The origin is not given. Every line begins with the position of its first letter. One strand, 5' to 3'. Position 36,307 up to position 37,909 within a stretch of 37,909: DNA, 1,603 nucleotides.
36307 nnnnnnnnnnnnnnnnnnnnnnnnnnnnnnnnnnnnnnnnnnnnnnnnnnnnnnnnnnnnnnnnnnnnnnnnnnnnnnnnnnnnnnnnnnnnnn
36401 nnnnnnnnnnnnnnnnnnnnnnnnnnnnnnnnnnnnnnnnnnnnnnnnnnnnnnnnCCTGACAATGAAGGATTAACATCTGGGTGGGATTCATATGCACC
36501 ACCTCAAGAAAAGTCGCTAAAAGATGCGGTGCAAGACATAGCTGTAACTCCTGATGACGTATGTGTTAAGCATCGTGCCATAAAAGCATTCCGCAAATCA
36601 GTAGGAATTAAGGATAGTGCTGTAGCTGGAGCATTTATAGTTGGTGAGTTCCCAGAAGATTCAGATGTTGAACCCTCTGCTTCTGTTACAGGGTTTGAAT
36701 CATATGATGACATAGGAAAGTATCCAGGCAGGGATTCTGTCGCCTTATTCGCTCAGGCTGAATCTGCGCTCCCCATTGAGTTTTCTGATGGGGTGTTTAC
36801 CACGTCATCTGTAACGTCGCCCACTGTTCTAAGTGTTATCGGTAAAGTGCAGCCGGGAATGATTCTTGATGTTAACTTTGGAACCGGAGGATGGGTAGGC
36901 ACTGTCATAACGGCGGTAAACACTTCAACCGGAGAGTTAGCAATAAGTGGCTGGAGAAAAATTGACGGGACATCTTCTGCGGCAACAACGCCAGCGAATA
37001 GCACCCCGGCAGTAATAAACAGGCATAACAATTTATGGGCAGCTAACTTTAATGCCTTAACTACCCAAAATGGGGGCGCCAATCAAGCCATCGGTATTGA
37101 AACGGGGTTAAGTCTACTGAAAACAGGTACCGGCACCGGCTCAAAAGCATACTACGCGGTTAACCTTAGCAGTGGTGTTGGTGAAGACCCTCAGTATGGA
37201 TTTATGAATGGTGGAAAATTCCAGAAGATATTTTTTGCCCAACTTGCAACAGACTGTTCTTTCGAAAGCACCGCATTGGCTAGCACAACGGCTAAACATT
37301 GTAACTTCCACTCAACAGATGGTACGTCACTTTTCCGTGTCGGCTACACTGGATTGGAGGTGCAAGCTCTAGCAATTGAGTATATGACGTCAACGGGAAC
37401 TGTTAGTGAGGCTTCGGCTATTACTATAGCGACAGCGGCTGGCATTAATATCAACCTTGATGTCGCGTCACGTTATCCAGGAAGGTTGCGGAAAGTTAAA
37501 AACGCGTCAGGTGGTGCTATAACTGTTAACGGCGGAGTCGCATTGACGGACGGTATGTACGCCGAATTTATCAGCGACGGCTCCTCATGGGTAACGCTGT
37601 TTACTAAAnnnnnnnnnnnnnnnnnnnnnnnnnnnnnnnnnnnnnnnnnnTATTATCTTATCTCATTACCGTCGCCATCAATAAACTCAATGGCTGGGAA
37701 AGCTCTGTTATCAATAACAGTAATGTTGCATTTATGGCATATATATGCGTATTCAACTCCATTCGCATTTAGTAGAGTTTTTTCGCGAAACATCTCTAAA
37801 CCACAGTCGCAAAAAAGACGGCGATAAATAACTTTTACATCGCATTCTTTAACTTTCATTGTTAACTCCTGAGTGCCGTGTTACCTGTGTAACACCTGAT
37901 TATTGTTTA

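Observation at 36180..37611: Tailspike with a swapped receptor-binding domain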

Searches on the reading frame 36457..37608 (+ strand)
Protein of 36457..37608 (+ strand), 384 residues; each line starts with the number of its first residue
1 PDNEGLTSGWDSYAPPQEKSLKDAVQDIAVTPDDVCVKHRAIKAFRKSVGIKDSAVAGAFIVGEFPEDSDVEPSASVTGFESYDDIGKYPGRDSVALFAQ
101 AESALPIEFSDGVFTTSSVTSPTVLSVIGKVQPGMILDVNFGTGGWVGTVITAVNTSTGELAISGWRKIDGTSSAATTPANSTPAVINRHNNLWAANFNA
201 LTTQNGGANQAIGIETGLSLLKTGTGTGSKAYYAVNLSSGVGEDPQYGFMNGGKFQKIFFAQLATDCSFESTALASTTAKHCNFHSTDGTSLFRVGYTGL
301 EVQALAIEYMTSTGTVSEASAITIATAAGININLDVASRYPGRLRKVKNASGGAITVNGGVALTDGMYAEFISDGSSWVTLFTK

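Call 29: search_solved_structures(query=A2, max_evalue=1, show_alignments=2)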
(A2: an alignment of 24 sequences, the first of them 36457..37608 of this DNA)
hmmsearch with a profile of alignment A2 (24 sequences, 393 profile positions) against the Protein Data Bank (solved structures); distinct sequences matched with E-value up to 1: 1.
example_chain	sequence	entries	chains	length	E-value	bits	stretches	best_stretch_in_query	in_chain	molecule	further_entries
24qj_A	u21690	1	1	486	3.3e-73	250.3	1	27-391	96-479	Tailspike depolymerase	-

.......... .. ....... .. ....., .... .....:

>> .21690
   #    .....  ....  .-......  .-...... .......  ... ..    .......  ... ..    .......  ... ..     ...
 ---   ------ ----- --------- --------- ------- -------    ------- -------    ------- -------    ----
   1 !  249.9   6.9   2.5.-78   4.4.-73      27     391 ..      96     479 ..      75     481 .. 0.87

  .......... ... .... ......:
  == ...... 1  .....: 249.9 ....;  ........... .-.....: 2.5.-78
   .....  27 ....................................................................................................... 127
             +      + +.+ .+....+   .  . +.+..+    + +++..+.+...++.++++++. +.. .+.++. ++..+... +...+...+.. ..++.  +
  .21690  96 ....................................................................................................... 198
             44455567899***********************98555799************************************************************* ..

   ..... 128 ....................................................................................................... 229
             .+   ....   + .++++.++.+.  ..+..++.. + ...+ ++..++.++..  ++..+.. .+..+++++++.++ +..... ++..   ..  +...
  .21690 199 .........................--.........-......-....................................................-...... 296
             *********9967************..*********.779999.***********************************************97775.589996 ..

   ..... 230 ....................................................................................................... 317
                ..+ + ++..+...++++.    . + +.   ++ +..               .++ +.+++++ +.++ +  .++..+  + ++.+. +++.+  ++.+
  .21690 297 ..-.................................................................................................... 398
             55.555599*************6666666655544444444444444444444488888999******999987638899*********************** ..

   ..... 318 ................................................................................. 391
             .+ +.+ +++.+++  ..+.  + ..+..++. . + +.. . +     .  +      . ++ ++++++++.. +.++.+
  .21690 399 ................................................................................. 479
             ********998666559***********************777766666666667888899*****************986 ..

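Call 30: find_homologous_proteins(query=A2, max_evalue=0.00001)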
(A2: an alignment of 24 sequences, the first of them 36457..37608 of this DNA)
Query A2 (24 sequences) (384 aa, profile of the alignment): 46 proteins with E <= 0.00001 among 8000 candidates.
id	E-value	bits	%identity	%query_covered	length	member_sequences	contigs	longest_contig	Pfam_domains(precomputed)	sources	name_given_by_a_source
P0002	6.6e-125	435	99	100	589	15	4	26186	PF09008.16,PF27114.1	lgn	-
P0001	1.0e-124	435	100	100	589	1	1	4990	PF09008.16,PF27114.1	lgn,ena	-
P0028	1.3e-124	435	93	100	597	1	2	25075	PF27114.1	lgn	-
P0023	1.2e-123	431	95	100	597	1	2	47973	PF18668.7,PF27114.1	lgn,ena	-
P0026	2.4e-123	430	95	100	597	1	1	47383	PF18668.7,PF27114.1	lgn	-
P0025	2.6e-123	430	94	100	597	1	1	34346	PF27114.1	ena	-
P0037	2.9e-123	430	93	100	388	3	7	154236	-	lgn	-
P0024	5.9e-123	429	95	100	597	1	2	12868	PF18668.7,PF27114.1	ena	-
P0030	8.2e-123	429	93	100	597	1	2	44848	PF27114.1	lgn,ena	-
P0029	8.2e-123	429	93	100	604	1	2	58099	PF18668.7,PF27114.1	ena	-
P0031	1.0e-122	428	93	100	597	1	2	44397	PF27114.1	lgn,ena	-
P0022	1.4e-122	428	95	100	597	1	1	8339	PF27114.1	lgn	-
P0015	2.4e-122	427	93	100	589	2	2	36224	PF09008.16,PF27114.1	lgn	-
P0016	3.5e-122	426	93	100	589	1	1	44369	PF09008.16,PF27114.1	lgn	-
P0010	4.3e-122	426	93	100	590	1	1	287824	PF09008.16,PF27114.1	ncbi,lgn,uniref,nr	ncbi:phage head-binding domain-containing protein [Escherichia coli]|uniref:phage head-binding domai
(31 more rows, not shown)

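Call 35: search_protein_families(library=phrogs, proteins=[window:36457-37608:+], max_evalue=0.01)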
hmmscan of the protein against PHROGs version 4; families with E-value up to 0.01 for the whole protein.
window:36457-37608:+ (384 aa): 2 families
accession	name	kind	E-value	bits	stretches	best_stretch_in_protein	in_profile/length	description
phrog_34132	-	unknown function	0.0032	16.8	1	70-239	267-428/794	-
phrog_37034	-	unknown function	0.008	17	0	263-379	51-169/171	-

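Call 40: predict_structure(alignment_id=A2)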
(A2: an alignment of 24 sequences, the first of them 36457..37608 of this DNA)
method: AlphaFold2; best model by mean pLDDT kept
length: 384 residues; sequences in the alignment: 24
mean_pLDDT: 66.8   pTM: 0.53
mean pLDDT of the five models: 66.8, 66.3, 64.1, 63.7, 62.6
residues with pLDDT >= 90: 108; 70-90: 64; 50-70: 89; < 50: 123
segments of 3 or more residues with pLDDT < 50: 1-5, 25-27, 31-33, 36-41, 62-64, 66-68, 70-73, 199-213, 217-219, 226-229, 234-289, 297-304
pLDDT, mean of each block of 10 residues (from residue 1): 48 60 48 44 56 61 48 54 77 57 72 96 90 89 89 92 94 93 88 54 33 46 48 47 42 30 29 38 47 48 66 89 94 90 87 95 95 91 88
secondary structure, 60 per line:
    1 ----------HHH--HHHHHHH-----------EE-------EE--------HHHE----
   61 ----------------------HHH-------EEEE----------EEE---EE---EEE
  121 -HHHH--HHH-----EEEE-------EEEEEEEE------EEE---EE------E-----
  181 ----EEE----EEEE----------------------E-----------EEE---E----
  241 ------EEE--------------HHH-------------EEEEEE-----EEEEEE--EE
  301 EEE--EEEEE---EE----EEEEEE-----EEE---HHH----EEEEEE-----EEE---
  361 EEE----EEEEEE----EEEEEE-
elements in order: H16-22 E93-96 E107-109 E118-120 H122-125 E136-139 E147-154 E161-163 E185-187 E192-195 E230-232 E247-249 E280-285 E291-296 E299-303 E306-310 E320-325 E331-333 E344-349 E355-357 E361-363 E368-373 E378-383

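Call 42: fold_search(model_id=the predicted structure, library=pdb)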
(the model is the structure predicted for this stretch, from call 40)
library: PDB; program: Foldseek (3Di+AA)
matches with E <= 10: 491; with E <= 0.001: 1
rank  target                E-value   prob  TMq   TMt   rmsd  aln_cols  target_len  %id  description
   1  24qj                  3.4e-17  1.00  0.31  0.26  20.7       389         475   22  Crystal structure of a tailspike depolymerase (Solidus_gp83) from Acinetobacter phage Solidus (released 2026-03-25)
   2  6o38_A                7.1e-03  0.97  0.19  0.14  14.3       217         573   12  Structure of a chaperone-substrate complex (released 2019-07-24)
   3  3zmn_A                4.1e-02  0.60  0.12  0.19   9.7       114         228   20  VP17, a capsid protein of bacteriophage P23-77 (released 2013-05-15)
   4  3zn6_A                4.5e-02  0.80  0.13  0.20   7.1       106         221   19  VP16-VP17 complex, a complex of the two major capsid proteins of bacteriophage P23-77 (released 2013-05-15)
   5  9ny6_C                4.8e-02  0.60  0.17  0.22  17.2       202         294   14  Pseudomonas phage Pa223 capsid spike (released 2025-08-06)
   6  3zmn_B                6.3e-02  0.51  0.12  0.19   9.7       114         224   20  VP17, a capsid protein of bacteriophage P23-77 (released 2013-05-15)
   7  4dny                  6.6e-02  1.00  0.15  0.47   4.8       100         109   14  Crystal structure of enterohemorrhagic E. coli StcE(132-251) (released 2012-05-16)
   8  6qum_F                7.4e-02  0.98  0.16  0.13   4.4        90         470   18  Thermus thermophilus V/A-type ATPase/synthase, rotational state 1 (released 2019-08-28)
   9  7vai_E                1.1e-01  0.95  0.15  0.13   3.3        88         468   18  V1EG of V/A-ATPase from Thermus thermophilus, state1-1 (released 2022-07-13)
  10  6r0w_F                1.4e-01  0.95  0.15  0.13   3.5        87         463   16  Thermus thermophilus V/A-type ATPase/synthase, rotational state 2 (released 2019-08-28)
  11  6r0w_E                1.4e-01  0.93  0.15  0.13   4.4        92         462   15  Thermus thermophilus V/A-type ATPase/synthase, rotational state 2 (released 2019-08-28)
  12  6r0y_F                1.6e-01  0.91  0.15  0.13   3.5        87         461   17  Thermus thermophilus V/A-type ATPase/synthase, rotational state 3 (released 2019-08-28)
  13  6xbw_F                1.6e-01  0.18  0.15  0.12  19.8       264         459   10  Cryo-EM structure of V-ATPase from bovine brain, state 1 (released 2020-08-19)
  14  9f0y_H                1.7e-01  0.54  0.12  0.08   8.6        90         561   17  CryoEM structure of the F plasmid relaxosome with TraI in its TE mode, derived from the ss-27_+8ds+9_+143-R Locally-re (released 2025-06-04)
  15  8zir_R                1.8e-01  0.80  0.16  0.12   6.3       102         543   15  DUF4297-HerA complex (released 2025-03-12)
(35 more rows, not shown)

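Call 50: search_protein_families(library=pfam, alignment_id=A2, max_evalue=0.1)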
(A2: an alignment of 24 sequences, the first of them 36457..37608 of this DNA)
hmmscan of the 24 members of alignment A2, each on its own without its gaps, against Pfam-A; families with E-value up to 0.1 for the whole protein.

A. member 1, window:36457-37608:+ (384 aa): 0 families

B. families by the number of members that match (of 24 scanned): 4 families
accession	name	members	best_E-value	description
PF18914.6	DUF5666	2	0.0087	Domain of unknown function (DUF5666)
PF20944.2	StcE_b-sandwich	1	0.00012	Metalloprotease StcE, beta-sandwich domain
PF03504.19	Chlam_OMP6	1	0.059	Chlamydia cysteine-rich outer membrane protein 6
PF10921.13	DUF2710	1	0.079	Protein of unknown function (DUF2710)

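Call 75: fold_search(model_id=the predicted structure, library=viral)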
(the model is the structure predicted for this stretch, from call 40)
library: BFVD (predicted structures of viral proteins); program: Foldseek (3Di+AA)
matches with E <= 10: 957; with E <= 0.001: 91
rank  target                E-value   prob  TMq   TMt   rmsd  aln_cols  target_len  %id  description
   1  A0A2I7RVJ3            3.1e-23  1.00  0.31  0.22  19.2       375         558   31  (no name in the UniProt tables at hand)
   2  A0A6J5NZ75            2.5e-07  1.00  0.20  0.16   6.6       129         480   25  Uncharacterized protein [uncultured Caudovirales phage]
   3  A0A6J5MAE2            5.7e-07  1.00  0.21  0.12  41.2       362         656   13  Uncharacterized protein [uncultured Caudovirales phage]
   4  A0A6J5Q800            9.8e-07  1.00  0.23  0.15  15.4       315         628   15  Uncharacterized protein [uncultured Caudovirales phage]
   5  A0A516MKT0            1.2e-06  1.00  0.22  0.15  17.0       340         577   13  (no name in the UniProt tables at hand)
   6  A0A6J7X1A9            1.8e-06  1.00  0.23  0.12  15.6       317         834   12  Uncharacterized protein [uncultured Caudovirales phage]
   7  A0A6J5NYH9            2.2e-06  0.99  0.18  0.10  36.9       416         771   12  Collagen triple helix repeat [uncultured Caudovirales phage]
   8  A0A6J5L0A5            3.1e-06  1.00  0.20  0.07  19.0       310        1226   12  Uncharacterized protein [uncultured Caudovirales phage]
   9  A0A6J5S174            3.8e-06  1.00  0.20  0.14  17.0       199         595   19  Uncharacterized protein [uncultured Caudovirales phage]
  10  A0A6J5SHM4            7.0e-06  1.00  0.20  0.16  18.1       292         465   12  Collagen triple helix repeat [uncultured Caudovirales phage]
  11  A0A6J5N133            7.8e-06  1.00  0.21  0.19  13.9       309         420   13  Uncharacterized protein [uncultured Caudovirales phage]
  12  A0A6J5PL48            8.3e-06  0.99  0.17  0.19  26.0       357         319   16  Uncharacterized protein [uncultured Caudovirales phage]
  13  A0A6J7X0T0            9.8e-06  1.00  0.19  0.17  29.0       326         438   14  Uncharacterized protein [uncultured Caudovirales phage]
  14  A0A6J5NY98            1.1e-05  1.00  0.18  0.49  10.3       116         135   20  Uncharacterized protein [uncultured Caudovirales phage]
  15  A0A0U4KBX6            1.3e-05  1.00  0.19  0.41   2.5        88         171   25  Uncharacterized protein [Arthrobacter phage Wilde]
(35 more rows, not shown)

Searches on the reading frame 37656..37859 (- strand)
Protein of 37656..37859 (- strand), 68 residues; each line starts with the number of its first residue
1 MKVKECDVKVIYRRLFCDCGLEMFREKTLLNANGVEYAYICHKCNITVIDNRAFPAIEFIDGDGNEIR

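Call 53: search_dna_similar(query=window:37656-37859:-, collection=phages, mode=protein, max_rows=25, max_evalue=0.001)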
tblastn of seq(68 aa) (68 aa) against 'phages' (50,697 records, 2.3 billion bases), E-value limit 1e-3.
No match.

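Call 54: search_protein_families(library=phrogs, proteins=[window:37656-37859:-], max_evalue=0.01)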
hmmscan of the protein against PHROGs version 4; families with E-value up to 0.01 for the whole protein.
seq(68 aa): 0 families

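Call 64: find_homologous_proteins(query=window:37656-37859:-, max_evalue=0.001)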
Query window:37656-37859:- (68 aa): 6 proteins with E <= 0.001 among 6 candidates.
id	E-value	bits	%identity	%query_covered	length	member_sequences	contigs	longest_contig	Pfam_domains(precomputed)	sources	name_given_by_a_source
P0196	5.2e-39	148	97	100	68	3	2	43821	-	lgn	-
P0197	8.5e-34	132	88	100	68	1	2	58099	-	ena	-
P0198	3.6e-30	120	79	100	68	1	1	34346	-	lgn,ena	-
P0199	6.0e-30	120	78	100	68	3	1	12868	-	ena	-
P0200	2.3e-29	118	78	100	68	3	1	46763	-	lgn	-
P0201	8.6e-12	62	78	59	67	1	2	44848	-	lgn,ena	-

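Call 65: find_encoding_contigs(protein=P0197, flank=5000, max_places=2)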
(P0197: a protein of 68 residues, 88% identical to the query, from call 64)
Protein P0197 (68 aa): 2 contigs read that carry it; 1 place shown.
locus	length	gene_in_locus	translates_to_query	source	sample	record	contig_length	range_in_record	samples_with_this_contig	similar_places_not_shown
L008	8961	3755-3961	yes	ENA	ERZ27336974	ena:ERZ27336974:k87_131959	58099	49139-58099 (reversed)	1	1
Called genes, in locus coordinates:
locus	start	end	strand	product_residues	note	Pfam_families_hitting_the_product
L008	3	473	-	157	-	?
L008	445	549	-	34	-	-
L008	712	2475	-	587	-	-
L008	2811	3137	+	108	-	-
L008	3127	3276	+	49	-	-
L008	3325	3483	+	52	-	-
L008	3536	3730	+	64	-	-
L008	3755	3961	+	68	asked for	-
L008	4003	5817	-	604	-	PF18668:Tail_spike_N, PF27114:Phage_tail_beta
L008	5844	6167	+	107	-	-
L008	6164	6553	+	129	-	PF13539:Peptidase_M15_4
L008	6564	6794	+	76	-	PF10841:DUF2644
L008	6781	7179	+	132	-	-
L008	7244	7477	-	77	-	-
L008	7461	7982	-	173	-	PF05869:Dam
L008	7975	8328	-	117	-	PF14359:DUF4406 (weak), PF24963:DUF7768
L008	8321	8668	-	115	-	PF10765:Phage_P22_NinX (faint)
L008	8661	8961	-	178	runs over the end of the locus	-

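Call 66: find_encoding_contigs(protein=P0201, flank=5000, max_places=2)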
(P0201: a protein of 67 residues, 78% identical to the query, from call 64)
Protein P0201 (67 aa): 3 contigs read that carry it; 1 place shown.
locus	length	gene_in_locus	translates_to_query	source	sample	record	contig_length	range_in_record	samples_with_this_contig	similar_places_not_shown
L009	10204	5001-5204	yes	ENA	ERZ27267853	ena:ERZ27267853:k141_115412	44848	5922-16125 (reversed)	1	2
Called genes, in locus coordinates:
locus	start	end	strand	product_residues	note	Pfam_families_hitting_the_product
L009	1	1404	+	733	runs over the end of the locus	PF00476:DNA_pol_A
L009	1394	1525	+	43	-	-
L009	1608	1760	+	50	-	-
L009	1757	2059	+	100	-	-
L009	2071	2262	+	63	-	-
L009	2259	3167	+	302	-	-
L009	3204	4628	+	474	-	PF00176:SNF2-rel_dom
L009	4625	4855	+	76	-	-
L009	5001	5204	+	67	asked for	-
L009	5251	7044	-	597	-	PF27114:Phage_tail_beta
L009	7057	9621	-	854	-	-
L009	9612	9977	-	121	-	-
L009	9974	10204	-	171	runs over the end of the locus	PF08875:DUF1833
